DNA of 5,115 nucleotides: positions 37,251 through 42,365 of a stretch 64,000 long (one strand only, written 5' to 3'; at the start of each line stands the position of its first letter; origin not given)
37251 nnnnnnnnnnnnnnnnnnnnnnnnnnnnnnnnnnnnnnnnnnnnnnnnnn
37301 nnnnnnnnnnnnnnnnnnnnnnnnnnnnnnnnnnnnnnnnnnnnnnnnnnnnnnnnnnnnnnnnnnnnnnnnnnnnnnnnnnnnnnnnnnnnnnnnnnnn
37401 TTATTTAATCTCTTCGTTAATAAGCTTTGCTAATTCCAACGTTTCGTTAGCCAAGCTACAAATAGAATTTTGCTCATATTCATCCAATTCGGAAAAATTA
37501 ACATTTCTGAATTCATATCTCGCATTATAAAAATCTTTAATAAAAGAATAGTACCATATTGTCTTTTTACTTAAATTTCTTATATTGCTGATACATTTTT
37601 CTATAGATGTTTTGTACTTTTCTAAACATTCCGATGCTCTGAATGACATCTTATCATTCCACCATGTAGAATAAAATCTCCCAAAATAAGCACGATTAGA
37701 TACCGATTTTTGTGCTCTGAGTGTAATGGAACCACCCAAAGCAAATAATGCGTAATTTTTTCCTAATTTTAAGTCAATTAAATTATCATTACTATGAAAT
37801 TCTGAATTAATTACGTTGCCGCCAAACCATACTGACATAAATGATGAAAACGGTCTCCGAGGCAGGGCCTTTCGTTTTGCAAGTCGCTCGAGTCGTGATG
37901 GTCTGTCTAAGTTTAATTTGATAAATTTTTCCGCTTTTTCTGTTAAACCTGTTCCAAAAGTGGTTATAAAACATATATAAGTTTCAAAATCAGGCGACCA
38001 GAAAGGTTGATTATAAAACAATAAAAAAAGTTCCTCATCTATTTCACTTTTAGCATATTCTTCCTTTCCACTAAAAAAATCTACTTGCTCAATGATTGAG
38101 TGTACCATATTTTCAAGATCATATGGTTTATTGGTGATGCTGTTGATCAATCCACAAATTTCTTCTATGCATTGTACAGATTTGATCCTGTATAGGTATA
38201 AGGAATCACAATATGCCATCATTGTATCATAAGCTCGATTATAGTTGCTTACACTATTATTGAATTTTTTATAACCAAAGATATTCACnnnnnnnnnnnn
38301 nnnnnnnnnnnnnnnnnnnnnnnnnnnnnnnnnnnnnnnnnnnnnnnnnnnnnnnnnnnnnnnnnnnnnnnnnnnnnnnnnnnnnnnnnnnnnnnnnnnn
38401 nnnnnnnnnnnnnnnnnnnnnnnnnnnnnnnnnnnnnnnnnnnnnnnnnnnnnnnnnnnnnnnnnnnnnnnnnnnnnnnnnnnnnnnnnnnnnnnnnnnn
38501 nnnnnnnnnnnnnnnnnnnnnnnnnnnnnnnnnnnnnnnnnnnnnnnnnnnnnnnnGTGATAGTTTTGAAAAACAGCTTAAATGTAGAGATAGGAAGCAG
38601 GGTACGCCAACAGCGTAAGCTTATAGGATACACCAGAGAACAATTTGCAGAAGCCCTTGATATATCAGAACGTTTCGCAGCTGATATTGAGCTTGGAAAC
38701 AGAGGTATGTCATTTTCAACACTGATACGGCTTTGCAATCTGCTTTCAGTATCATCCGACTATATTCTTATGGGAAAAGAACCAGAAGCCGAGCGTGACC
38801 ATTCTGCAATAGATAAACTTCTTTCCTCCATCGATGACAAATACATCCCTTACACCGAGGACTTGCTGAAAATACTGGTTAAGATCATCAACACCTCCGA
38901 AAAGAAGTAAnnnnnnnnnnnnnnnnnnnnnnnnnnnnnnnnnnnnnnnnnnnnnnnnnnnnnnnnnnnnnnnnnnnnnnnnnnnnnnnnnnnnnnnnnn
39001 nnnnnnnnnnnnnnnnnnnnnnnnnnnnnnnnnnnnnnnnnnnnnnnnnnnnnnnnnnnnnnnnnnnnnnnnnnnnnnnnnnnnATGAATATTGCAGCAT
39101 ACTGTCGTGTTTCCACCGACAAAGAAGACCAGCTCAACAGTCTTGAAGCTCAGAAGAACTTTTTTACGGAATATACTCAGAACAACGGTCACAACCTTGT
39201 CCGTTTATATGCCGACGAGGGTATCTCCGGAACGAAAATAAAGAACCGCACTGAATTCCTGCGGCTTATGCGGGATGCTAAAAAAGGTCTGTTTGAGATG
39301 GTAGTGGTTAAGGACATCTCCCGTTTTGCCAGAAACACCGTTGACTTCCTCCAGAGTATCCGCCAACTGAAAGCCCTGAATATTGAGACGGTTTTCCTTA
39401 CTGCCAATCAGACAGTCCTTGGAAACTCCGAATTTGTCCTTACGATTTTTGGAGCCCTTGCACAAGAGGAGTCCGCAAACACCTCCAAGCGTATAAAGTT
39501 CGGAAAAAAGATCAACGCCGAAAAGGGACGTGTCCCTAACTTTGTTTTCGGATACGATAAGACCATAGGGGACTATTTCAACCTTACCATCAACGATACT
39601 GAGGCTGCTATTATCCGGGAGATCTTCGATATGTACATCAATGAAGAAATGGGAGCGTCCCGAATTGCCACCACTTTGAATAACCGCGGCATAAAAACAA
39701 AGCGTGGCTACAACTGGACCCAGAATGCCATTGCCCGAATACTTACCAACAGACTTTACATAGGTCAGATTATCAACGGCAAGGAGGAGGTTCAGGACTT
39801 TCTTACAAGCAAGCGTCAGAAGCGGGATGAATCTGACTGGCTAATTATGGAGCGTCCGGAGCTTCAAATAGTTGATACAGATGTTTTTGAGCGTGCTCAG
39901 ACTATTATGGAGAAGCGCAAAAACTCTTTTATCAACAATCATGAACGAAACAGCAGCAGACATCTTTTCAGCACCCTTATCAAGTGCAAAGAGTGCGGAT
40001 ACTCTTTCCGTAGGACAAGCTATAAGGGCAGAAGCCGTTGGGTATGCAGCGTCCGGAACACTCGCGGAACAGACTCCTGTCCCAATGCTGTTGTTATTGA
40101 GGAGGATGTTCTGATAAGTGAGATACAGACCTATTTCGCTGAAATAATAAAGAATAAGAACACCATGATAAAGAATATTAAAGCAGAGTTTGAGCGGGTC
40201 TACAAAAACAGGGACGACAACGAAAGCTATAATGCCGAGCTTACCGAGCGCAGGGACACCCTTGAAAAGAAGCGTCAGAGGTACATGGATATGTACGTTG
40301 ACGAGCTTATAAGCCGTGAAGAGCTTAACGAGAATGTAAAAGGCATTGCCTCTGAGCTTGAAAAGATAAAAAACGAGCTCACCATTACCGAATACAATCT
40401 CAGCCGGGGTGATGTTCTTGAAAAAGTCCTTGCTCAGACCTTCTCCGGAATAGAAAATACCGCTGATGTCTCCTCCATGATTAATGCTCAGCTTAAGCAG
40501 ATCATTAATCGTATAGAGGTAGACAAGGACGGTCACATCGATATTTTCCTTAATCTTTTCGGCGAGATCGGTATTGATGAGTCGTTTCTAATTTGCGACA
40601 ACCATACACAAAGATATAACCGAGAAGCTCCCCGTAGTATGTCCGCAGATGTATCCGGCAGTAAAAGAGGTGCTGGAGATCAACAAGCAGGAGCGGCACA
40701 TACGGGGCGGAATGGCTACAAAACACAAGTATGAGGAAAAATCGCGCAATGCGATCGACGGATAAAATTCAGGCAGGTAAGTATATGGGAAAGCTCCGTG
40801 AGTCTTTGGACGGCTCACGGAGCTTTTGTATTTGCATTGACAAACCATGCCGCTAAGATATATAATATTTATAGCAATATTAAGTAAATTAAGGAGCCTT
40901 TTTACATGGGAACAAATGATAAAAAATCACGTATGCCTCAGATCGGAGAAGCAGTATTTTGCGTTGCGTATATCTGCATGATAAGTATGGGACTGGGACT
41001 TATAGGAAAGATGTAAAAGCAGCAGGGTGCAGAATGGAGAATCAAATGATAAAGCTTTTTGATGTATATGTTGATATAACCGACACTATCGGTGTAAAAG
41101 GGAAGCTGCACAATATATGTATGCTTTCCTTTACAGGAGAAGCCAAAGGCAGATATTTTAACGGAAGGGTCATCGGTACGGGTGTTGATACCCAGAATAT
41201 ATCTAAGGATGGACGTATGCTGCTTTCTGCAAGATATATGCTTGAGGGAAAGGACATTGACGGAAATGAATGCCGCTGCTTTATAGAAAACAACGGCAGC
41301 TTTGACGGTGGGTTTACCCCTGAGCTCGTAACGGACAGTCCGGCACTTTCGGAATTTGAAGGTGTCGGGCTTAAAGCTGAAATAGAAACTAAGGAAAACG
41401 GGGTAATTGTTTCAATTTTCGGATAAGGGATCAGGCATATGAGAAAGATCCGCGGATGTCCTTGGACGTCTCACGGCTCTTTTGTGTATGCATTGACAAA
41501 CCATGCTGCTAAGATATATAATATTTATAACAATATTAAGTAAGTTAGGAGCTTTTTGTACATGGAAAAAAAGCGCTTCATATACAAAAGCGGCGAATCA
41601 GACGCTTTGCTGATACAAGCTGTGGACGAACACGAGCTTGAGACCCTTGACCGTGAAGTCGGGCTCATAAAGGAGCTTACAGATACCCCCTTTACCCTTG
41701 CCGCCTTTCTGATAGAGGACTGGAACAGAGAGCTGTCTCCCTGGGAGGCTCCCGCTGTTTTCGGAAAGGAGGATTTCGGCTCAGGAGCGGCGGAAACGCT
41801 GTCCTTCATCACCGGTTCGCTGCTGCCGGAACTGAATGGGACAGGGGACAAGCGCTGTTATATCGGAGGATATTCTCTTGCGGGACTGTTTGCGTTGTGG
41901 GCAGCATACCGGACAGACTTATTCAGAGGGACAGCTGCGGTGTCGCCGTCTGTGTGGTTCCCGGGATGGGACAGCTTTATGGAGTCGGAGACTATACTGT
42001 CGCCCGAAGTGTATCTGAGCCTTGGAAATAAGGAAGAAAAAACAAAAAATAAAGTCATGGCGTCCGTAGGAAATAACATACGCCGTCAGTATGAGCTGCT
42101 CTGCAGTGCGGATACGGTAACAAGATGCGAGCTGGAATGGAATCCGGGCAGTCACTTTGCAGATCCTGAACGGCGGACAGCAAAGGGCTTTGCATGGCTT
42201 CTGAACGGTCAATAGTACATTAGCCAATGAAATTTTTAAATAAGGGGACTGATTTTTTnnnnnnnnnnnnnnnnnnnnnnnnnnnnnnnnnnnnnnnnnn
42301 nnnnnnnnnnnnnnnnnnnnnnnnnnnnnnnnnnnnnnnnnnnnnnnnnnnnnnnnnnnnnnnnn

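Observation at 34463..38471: A 4-gene operon of glycine-zipper/DUF697-like membrane proteins under an XRE-adjacent promoter is a candidate novel membrane-targeting system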

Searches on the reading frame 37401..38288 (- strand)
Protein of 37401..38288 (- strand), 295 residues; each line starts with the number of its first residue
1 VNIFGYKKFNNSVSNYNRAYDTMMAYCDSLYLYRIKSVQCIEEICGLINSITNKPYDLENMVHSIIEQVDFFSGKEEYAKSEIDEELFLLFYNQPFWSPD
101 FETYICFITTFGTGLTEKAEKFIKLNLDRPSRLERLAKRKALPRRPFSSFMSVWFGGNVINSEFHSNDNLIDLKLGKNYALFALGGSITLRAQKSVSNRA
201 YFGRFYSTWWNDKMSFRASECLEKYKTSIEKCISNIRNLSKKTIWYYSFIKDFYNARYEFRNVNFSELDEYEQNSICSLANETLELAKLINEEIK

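Call 3: search_protein_families(library=pfam, proteins=[window:37401-38288:-], max_evalue=1)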
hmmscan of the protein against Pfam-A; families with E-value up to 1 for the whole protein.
window:37401-38288:- (295 aa): 1 family
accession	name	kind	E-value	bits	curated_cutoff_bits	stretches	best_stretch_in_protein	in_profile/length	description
PF01039.27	Carboxyl_trans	-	0.3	10.1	22.3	1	47-81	249-283/493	Carboxyl transferase domain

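Call 4: search_protein_families(library=padloc, proteins=[window:37401-38288:-], max_evalue=1)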
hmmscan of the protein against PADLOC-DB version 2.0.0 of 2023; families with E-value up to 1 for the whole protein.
window:37401-38288:- (295 aa): 2 families
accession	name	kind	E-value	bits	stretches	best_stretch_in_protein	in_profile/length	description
PDLC04406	PDC-M09A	-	2.2e-19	68.1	2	7-85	56-134/330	-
PDLC04407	PDC-M09A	-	9.2e-17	59.5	2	7-82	12-87/282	-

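Call 5: search_protein_families(library=ncbifam, proteins=[window:37401-38288:-], max_evalue=1)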
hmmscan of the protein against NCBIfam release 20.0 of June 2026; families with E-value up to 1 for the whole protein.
window:37401-38288:- (295 aa): 0 families

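Call 11: search_protein_families(library=phrogs, proteins=[window:37401-38288:-], max_evalue=0.1)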
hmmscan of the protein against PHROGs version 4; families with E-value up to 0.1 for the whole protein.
window:37401-38288:- (295 aa): 0 families

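Call 30: find_homologous_proteins(query=window:37401-38288:-, max_evalue=0.001)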
Query window:37401-38288:- (295 aa): 1 proteins with E <= 0.001 among 619 candidates.
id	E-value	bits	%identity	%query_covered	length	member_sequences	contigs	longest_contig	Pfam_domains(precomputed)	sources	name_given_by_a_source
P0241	1.6e-180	617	100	93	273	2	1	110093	-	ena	-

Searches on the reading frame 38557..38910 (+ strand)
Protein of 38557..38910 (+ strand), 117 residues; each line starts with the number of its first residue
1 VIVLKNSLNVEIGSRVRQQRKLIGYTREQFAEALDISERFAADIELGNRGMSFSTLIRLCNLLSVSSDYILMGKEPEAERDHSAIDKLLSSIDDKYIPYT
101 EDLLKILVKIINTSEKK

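Call 19: search_protein_families(library=pfam, proteins=[window:38557-38910:+], max_evalue=0.001)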
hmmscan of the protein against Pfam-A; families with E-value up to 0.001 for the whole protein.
window:38557-38910:+ (117 aa): 3 families
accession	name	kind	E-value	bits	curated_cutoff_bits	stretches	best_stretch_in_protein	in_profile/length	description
PF01381.28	HTH_3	-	4.9e-09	36.5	23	1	16-70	1-55/55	Helix-turn-helix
PF12844.13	HTH_19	-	9.3e-09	35.5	30.2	1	13-75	1-63/64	Helix-turn-helix domain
PF13560.12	HTH_31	-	5.6e-07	30.2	27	1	11-66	1-57/64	Helix-turn-helix domain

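Call 20: search_protein_families(library=padloc, proteins=[window:38557-38910:+], max_evalue=0.001)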
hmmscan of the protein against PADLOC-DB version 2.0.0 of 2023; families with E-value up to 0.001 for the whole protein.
window:38557-38910:+ (117 aa): 10 families
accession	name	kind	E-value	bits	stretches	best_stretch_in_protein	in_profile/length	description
PDLC02926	HTH_VI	-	8.5e-10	36.8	1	12-93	2-81/92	-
PDLC03945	RmrA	-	1.2e-06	26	1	12-79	3-70/394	-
PDLC04775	PDC-M69A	-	1.3e-06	26.9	1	11-106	7-99/113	-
PDLC03954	RmrA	-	1.9e-06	25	1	9-105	8-103/380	-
PDLC03947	RmrA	-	1.8e-05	21.8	1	6-80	6-80/383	-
PDLC04142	capH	-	2e-05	23.6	1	12-79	7-73/103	capH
PDLC03665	Control_protein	-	7.3e-05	21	1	6-68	3-66/77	control protein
PDLC03953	RmrA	-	0.00018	18.9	1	11-63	5-57/373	-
PDLC03671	Control_protein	-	0.00028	19.1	0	14-71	17-74/84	control protein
PDLC03951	RmrA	-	0.00093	16.3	0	13-101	10-103/400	-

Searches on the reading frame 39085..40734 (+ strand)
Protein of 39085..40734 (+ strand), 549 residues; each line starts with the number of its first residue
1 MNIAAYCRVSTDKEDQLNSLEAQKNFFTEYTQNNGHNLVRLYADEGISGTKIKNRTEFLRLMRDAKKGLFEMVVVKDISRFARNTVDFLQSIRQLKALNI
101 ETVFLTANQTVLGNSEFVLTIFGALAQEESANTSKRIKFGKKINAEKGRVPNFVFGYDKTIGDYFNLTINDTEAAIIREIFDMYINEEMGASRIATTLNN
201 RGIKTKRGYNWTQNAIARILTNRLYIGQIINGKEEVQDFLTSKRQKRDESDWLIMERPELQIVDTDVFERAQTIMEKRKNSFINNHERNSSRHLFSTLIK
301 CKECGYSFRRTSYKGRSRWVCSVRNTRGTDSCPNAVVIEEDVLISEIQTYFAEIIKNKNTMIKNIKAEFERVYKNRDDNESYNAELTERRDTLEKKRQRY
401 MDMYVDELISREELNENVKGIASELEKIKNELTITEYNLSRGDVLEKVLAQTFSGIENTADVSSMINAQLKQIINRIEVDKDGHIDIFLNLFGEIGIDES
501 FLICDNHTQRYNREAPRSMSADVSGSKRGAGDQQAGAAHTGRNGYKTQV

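Call 19: search_protein_families(library=pfam, proteins=[window:39085-40734:+], max_evalue=0.001)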
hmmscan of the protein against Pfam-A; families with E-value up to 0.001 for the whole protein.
window:39085-40734:+ (549 aa): 3 families
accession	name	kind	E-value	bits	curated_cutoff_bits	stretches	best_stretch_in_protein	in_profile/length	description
PF00239.26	Resolvase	-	6.2e-32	111.1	23.3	1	3-149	1-144/145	Resolvase, N terminal domain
PF07508.19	Recombinase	-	8.2e-27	93.9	21.1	1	172-278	2-102/102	Recombinase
PF13408.12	Zn_ribbon_recom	-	4.4e-11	43.4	25.3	1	294-346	1-52/58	Recombinase zinc beta ribbon domain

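Call 20: search_protein_families(library=padloc, proteins=[window:39085-40734:+], max_evalue=0.001)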
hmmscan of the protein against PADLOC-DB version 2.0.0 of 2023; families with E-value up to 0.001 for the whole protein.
window:39085-40734:+ (549 aa): 0 families

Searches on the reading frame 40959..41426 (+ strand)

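Call 59: search_protein_families(library=pfam, proteins=[window:40959-41426:+], max_evalue=0.001)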
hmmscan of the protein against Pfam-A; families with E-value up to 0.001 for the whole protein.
window:40959-41426:+ (155 aa): 1 family
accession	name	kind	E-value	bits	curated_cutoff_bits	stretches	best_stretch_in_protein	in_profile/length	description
PF11578.13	DUF3237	-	3.2e-07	30.6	24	1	32-114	5-85/149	Protein of unknown function (DUF3237)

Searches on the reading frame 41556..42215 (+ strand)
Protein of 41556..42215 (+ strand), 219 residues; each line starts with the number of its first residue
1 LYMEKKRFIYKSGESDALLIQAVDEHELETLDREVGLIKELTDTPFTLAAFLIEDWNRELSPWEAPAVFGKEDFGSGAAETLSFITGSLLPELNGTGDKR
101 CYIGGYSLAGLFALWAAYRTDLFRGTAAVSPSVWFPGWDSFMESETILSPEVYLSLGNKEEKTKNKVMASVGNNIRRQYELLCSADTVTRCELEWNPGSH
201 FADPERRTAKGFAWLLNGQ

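Call 59: search_protein_families(library=pfam, proteins=[window:41556-42215:+], max_evalue=0.001)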
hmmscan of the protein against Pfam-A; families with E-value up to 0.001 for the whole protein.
window:41556-42215:+ (219 aa): 2 families
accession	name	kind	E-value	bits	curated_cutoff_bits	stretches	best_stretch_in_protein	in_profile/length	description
PF00756.26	Esterase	-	0.00062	20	22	1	74-142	87-172/251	Putative esterase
PF00326.27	Peptidase_S9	-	0.00087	19.3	22.6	0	96-173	61-137/213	Prolyl oligopeptidase family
